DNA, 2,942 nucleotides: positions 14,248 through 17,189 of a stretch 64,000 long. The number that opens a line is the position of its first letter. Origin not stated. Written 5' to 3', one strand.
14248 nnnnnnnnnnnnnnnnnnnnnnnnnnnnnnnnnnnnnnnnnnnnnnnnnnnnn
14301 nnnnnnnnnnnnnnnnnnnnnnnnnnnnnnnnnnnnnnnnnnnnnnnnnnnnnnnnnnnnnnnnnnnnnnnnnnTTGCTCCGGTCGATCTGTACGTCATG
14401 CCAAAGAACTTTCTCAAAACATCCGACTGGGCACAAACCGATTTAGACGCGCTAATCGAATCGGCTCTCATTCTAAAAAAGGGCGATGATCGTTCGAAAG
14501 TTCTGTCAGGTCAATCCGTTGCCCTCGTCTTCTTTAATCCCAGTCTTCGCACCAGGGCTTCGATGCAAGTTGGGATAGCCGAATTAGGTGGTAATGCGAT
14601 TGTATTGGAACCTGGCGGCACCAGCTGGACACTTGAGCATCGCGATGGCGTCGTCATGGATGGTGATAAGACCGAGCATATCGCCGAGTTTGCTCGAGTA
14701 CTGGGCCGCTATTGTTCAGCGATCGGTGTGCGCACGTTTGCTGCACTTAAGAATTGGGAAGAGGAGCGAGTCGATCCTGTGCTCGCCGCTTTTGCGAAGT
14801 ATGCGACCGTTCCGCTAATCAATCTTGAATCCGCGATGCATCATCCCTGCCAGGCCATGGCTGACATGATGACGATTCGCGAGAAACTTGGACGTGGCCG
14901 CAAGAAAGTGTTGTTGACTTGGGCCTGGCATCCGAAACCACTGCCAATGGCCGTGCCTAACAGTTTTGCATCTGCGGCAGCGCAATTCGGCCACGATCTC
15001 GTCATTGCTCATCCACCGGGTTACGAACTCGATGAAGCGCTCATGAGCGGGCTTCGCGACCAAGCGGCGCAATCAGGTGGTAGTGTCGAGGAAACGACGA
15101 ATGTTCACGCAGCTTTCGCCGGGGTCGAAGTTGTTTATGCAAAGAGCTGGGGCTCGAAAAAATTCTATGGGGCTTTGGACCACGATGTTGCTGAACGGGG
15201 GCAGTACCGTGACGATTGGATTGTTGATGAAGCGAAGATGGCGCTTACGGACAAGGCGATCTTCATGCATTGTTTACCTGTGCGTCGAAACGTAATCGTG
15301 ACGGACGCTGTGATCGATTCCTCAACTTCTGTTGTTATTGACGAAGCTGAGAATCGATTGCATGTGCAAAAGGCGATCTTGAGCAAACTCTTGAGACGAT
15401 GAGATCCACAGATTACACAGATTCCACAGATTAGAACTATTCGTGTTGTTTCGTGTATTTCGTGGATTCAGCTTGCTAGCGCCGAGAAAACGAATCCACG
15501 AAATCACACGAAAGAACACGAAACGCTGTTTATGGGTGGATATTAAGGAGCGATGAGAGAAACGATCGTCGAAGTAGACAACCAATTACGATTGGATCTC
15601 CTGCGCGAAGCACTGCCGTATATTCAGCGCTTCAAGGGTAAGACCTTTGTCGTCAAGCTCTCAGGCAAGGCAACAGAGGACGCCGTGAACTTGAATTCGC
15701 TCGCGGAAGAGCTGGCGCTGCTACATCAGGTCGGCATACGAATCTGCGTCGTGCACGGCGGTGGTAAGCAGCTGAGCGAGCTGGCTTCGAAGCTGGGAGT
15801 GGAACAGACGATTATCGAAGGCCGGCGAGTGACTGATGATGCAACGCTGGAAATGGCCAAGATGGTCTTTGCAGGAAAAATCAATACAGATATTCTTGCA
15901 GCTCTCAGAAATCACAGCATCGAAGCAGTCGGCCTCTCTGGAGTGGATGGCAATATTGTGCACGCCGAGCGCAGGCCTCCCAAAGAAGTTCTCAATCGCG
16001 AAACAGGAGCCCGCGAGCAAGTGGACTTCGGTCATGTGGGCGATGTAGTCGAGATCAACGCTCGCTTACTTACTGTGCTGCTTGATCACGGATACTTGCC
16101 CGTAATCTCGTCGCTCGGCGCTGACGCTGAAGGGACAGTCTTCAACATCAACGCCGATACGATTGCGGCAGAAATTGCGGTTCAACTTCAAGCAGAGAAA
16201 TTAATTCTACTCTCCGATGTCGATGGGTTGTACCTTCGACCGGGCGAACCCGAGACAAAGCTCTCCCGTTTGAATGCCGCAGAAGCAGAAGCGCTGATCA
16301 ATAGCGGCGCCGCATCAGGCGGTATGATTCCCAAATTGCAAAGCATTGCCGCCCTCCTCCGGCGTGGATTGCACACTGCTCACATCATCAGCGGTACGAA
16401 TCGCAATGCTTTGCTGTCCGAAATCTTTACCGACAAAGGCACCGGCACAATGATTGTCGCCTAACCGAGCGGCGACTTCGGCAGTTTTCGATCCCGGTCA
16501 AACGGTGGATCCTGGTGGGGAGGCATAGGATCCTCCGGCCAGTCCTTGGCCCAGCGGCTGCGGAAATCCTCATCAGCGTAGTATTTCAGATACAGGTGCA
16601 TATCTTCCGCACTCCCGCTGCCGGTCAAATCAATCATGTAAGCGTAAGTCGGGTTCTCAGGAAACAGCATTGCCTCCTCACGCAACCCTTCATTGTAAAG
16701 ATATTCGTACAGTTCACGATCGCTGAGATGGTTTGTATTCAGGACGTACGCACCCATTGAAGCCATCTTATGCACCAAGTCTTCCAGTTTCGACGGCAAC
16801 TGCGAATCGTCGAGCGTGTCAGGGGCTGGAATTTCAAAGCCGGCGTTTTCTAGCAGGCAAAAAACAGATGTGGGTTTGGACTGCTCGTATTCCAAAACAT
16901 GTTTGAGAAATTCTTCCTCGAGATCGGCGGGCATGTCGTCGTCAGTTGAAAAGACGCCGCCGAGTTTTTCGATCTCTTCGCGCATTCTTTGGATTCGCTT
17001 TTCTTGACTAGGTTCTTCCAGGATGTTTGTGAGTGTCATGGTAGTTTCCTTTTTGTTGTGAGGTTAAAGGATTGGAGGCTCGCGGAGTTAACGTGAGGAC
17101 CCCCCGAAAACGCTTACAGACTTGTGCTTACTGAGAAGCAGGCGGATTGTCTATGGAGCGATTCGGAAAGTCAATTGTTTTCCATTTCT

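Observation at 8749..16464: Arginine operon lacking argA/argJ and argE but carrying three extra genes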

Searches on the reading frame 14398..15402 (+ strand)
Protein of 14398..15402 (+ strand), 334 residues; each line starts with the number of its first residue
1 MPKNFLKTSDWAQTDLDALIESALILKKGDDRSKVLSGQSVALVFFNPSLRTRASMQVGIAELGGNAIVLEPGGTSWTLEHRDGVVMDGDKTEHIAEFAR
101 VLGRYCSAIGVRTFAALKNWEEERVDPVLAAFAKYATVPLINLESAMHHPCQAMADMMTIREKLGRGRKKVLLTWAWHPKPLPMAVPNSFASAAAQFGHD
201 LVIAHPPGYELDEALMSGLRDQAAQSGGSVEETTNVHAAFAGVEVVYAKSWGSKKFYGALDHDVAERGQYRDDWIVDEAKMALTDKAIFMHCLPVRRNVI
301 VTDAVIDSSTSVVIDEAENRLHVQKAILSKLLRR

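Call 3: search_protein_families(library=pfam, proteins=[window:14398-15402:+], max_evalue=0.01)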
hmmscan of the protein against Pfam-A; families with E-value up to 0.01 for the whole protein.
window:14398-15402:+ (334 aa): 2 families
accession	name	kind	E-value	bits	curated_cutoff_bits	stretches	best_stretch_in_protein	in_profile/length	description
PF02729.26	OTCace_N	-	2.7e-35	122.1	29.9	1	3-162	1-148/148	Aspartate/ornithine carbamoyltransferase, carbamoyl-P binding domain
PF00185.30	OTCace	-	8.9e-32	110.8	29.4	1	186-329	15-155/157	Aspartate/ornithine carbamoyltransferase, Asp/Orn binding domain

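Call 4: search_protein_families(library=ncbifam, proteins=[window:14398-15402:+], max_evalue=0.01)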
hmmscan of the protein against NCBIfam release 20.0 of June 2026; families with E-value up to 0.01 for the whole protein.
window:14398-15402:+ (334 aa): 16 families
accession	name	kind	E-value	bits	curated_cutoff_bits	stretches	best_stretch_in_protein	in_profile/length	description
NF003384.0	PRK04523.1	equivalog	5.3e-136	453.1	288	1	3-333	4-334/336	N-acetylornithine carbamoyltransferase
NF001986.0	PRK00779.1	subfamily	4.3e-68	229.7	306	1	2-333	5-305/307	ornithine carbamoyltransferase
TIGR00658.1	orni_carb_tr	equivalog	2.4e-58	197.7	280.85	1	3-332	1-303/304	ornithine carbamoyltransferase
NF011380.0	PRK14805.1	equivalog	1.9e-53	181.5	421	1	3-333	2-301/302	ornithine carbamoyltransferase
TIGR04384.1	putr_carbamoyl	exception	7.5e-47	160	500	1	4-332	1-307/330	putrescine carbamoyltransferase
NF003286.0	PRK04284.1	subfamily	4.6e-36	124.6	515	1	3-329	7-327/332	ornithine carbamoyltransferase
NF009213.0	PRK12562.1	subfamily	8.7e-32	110.8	559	1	3-329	7-329/334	ornithine carbamoyltransferase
NF011379.0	PRK14804.1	equivalog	7.1e-29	100.9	373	1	5-333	9-310/311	ornithine carbamoyltransferase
NF005538.0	PRK07200.1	equivalog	1.9e-28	99.6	453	1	3-297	22-335/396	knotted carbamoyltransferase YgeW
TIGR03316.1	ygeW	equivalog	1.5e-27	96.5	500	1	3-300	19-335/391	knotted carbamoyltransferase YgeW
NF002032.1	PRK00856.1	equivalog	3e-25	89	263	1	3-331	1-296/297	aspartate carbamoyltransferase catalytic subunit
TIGR00670.1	asp_carb_tr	equivalog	1.4e-24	86.7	236.95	1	4-332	2-303/304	aspartate carbamoyltransferase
NF002470.0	PRK01713.1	equivalog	7.3e-20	71.7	545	1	33-298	41-280/334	ornithine carbamoyltransferase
NF008853.0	PRK11891.1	equivalog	6.3e-14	51.4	560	2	30-169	119-238/430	aspartate carbamoyltransferase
NF010387.0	PRK13814.1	equivalog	3.2e-11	42.7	660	1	25-333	29-304/310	aspartate carbamoyltransferase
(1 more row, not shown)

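Call 40: search_solved_structures(query=window:14398-15402:+, max_evalue=1e-20, show_alignments=3)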
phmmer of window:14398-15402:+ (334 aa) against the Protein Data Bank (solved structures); distinct sequences matched with E-value up to 1e-20: 36.
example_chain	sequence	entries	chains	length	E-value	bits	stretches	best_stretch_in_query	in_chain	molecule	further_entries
3m4n_A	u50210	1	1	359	6.6e-103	347.6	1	3-332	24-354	N-acetylornithine carbamoyltransferase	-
3l05_A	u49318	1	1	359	6.6e-103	347.6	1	3-332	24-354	N-acetylornithine carbamoyltransferase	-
3l06_A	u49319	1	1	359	9.1e-103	347.1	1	3-332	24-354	N-acetylornithine carbamoyltransferase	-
3l02_A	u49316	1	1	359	9.1e-103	347.1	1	3-332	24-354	N-acetylornithine carbamoyltransferase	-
3m5d_A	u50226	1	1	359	1.3e-102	346.7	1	3-332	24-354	N-acetylornithine carbamoyltransferase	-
3kzc_A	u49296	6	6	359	1.3e-102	346.7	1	3-332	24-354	N-acetylornithine carbamoyltransferase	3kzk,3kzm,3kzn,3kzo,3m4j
3l04_A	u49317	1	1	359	1.3e-102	346.7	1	3-332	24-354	N-acetylornithine carbamoyltransferase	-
3m5c_A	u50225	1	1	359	1.3e-102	346.7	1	3-332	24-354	N-acetylornithine carbamoyltransferase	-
2g7m_X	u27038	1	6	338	3.2e-67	230.4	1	18-332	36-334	putative ornithine carbamoyltransferase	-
2fg6_X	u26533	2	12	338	3.2e-67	230.4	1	18-332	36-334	putative ornithine carbamoyltransferase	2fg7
1js1_X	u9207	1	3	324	3.3e-67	230.3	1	18-332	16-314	Transcarbamylase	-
1a1s_A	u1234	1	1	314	2.1e-43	152.1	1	9-330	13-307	ORNITHINE CARBAMOYLTRANSFERASE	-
1pvv_A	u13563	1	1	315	2.1e-43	152.1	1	9-330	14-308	Ornithine carbamoyltransferase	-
2i6u_A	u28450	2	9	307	9.1e-41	143.4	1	3-334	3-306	Ornithine carbamoyltransferase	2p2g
7nnf_A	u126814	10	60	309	9.3e-41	143.4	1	3-334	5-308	Ornithine carbamoyltransferase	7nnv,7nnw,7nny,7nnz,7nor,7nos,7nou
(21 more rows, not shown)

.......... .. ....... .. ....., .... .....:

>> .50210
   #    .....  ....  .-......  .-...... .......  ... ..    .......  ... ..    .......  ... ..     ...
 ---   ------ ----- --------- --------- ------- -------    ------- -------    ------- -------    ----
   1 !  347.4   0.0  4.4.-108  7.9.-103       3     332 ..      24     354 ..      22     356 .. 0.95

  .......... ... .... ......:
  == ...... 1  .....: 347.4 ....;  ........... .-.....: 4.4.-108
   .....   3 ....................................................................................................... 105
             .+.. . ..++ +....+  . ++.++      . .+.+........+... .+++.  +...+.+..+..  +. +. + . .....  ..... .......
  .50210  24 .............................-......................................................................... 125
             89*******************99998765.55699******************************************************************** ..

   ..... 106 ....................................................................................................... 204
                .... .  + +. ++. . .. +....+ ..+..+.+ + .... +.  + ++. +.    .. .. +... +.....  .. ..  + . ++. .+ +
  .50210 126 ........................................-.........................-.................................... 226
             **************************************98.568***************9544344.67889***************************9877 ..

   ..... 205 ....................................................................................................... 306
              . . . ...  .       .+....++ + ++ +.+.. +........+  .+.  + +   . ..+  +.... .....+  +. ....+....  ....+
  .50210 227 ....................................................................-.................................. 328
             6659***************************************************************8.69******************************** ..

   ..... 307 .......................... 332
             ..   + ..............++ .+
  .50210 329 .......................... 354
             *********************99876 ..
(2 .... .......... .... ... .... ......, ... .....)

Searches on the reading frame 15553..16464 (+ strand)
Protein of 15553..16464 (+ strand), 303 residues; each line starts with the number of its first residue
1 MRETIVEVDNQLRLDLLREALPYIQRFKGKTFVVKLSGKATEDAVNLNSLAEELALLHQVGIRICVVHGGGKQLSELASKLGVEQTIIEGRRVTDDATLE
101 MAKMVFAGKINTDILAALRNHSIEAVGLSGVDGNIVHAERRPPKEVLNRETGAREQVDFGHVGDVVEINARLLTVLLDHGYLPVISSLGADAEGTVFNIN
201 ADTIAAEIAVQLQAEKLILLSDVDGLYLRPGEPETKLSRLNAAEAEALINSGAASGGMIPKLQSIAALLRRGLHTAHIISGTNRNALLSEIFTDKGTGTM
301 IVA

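Call 3: search_protein_families(library=pfam, proteins=[window:15553-16464:+], max_evalue=0.01)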
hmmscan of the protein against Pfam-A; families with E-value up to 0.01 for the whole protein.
window:15553-16464:+ (303 aa): 1 family
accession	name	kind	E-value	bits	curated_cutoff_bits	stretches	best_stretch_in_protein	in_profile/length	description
PF00696.33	AA_kinase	-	8e-55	186.5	24.9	1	30-280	1-234/234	Amino acid kinase family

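Call 4: search_protein_families(library=ncbifam, proteins=[window:15553-16464:+], max_evalue=0.01)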
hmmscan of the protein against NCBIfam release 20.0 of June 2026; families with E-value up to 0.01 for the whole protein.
window:15553-16464:+ (303 aa): 23 families
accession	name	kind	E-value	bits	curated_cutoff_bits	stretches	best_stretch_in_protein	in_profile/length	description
TIGR00761.1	argB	equivalog_domain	3.6e-66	223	151.3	1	31-278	1-231/231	acetylglutamate kinase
NF003641.0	PRK05279.1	equivalog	1.2e-53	182.5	344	1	12-302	8-290/441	amino-acid N-acetyltransferase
TIGR01890.1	N-Ac-Glu-synth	equivalog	2e-50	172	202.85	1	15-302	3-278/429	amino-acid N-acetyltransferase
NF010659.0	PRK14058.1-1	equivalog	5.8e-44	150.2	223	1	32-296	2-263/267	[LysW]-aminoadipate kinase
NF010661.0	PRK14058.1-3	equivalog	9.8e-42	142.9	251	1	31-297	2-268/283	acetylglutamate/acetylaminoadipate kinase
NF010662.0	PRK14058.1-4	equivalog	1.2e-38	132.8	194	1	33-300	3-260/264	[LysW]-aminoadipate/[LysW]-glutamate kinase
NF003387.0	PRK04531.1-2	equivalog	7.4e-38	130.1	426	1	2-301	7-286/441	acetylglutamate kinase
NF003386.0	PRK04531.1-1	equivalog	1.7e-28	99.7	417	1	23-301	31-291/442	acetylglutamate kinase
NF010660.0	PRK14058.1-2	equivalog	8.4e-19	68.4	241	1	34-284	4-244/249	[LysW]-aminoadipate/[LysW]-glutamate kinase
NF040647.1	IPPK_Arch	equivalog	5.3e-16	58.7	120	1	165-301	116-259/259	isopentenyl phosphate kinase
NF009008.0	PRK12354.1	subfamily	3.6e-12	46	361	1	179-289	183-291/308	carbamate kinase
TIGR00746.1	arcC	equivalog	1.5e-11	43.9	358.25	1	172-302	182-308/309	carbamate kinase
NF006926.0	PRK09411.1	equivalog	4.3e-10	39.3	416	1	190-280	191-279/297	carbamate kinase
TIGR02076.1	pyrH_arch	equivalog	6.7e-09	35.7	158.05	1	197-301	114-221/222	UMP kinase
TIGR01027.1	proB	equivalog_domain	2.5e-08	33.5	186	1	175-302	119-252/363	glutamate 5-kinase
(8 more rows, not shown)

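Call 74: search_solved_structures(query=window:15553-16464:+, max_evalue=1e-15, show_alignments=2)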
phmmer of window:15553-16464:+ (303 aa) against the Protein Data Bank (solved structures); distinct sequences matched with E-value up to 1e-15: 20.
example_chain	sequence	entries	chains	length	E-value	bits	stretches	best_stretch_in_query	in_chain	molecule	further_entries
2jj4_A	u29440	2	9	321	9.2e-65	221.7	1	6-302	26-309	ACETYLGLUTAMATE KINASE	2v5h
2bty_A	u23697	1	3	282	1.9e-62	214.1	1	14-301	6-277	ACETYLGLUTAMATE KINASE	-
2buf_A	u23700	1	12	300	2.3e-62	213.9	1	15-301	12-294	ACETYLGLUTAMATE KINASE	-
2rd5_A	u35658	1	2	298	1.8e-60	207.7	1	12-302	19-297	Acetylglutamate kinase-like protein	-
4usj_A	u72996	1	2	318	2.3e-60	207.3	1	12-302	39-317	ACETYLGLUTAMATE KINASE, CHLOROPLASTIC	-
7nlf_A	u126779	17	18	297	2.9e-53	184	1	9-302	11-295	Acetylglutamate kinase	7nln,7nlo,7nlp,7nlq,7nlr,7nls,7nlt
2ap9_A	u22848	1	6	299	1.6e-52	181.6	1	10-302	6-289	acetylglutamate kinase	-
2r8v_A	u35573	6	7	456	1.3e-29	106.5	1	17-301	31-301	Putative acetylglutamate synthase | Amino-acid acetyltransferase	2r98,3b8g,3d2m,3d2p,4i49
3s6k_A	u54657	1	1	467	1.1e-26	96.9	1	17-301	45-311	Acetylglutamate kinase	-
3wwm_A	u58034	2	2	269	7.3e-26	94.2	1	33-272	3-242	Putative acetylglutamate kinase-like protein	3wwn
3u6u_A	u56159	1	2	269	7.6e-26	94.1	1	33-276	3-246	Putative acetylglutamate kinase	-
1gs5_A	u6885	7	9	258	5.3e-24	88.1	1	33-301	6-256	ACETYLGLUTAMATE KINASE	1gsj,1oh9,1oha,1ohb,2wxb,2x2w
3t7b_A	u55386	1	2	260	3e-23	85.6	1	32-275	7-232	Acetylglutamate kinase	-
3l86_A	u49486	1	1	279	1.7e-21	79.9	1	32-275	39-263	Acetylglutamate kinase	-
3zzf_A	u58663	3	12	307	4.6e-21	78.4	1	2-301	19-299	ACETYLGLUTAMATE KINASE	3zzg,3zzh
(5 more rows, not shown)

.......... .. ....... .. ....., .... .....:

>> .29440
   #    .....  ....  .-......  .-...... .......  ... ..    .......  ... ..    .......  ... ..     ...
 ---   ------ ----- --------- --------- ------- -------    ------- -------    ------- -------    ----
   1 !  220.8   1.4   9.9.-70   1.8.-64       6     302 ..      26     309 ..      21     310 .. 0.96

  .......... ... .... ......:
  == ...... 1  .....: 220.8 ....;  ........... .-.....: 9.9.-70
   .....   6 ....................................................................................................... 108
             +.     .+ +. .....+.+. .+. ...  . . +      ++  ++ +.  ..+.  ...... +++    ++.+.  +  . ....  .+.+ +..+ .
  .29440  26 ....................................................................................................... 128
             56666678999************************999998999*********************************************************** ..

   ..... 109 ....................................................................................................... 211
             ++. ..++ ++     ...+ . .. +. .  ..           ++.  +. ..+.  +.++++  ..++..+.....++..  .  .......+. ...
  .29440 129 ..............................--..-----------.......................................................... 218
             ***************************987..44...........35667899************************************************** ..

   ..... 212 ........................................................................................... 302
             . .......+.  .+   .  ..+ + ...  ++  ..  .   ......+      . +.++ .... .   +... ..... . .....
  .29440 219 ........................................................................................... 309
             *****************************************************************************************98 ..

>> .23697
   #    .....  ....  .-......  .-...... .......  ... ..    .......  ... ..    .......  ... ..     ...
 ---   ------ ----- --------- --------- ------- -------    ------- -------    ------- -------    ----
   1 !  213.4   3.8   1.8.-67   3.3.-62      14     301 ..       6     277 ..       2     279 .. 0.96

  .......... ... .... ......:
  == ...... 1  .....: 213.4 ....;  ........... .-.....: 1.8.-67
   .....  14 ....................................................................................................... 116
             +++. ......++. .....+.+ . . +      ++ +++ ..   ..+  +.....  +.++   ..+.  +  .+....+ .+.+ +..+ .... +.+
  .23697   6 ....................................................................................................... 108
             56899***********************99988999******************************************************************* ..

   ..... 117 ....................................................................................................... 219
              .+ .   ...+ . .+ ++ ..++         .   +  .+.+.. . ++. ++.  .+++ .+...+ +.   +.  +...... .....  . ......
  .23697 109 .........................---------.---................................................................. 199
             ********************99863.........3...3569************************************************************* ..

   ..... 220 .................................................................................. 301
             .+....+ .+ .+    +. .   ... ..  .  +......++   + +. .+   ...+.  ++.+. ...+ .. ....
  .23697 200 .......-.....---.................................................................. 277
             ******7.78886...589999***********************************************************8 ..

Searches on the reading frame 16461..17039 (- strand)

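Call 41: search_protein_families(library=pfam, proteins=[window:16461-17039:-], max_evalue=0.001)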
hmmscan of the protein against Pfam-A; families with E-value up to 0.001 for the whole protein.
window:16461-17039:- (192 aa): 0 families

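Call 65: search_protein_families(library=pfam, proteins=[window:16461-17039:-], max_evalue=10)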
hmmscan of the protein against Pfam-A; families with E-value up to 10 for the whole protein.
window:16461-17039:- (192 aa): 1 family
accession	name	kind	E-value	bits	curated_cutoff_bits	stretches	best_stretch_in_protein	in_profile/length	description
PF18604.6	PreAtp-grasp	-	0.25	12.4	27.5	1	36-96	16-77/94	Pre ATP-grasp domain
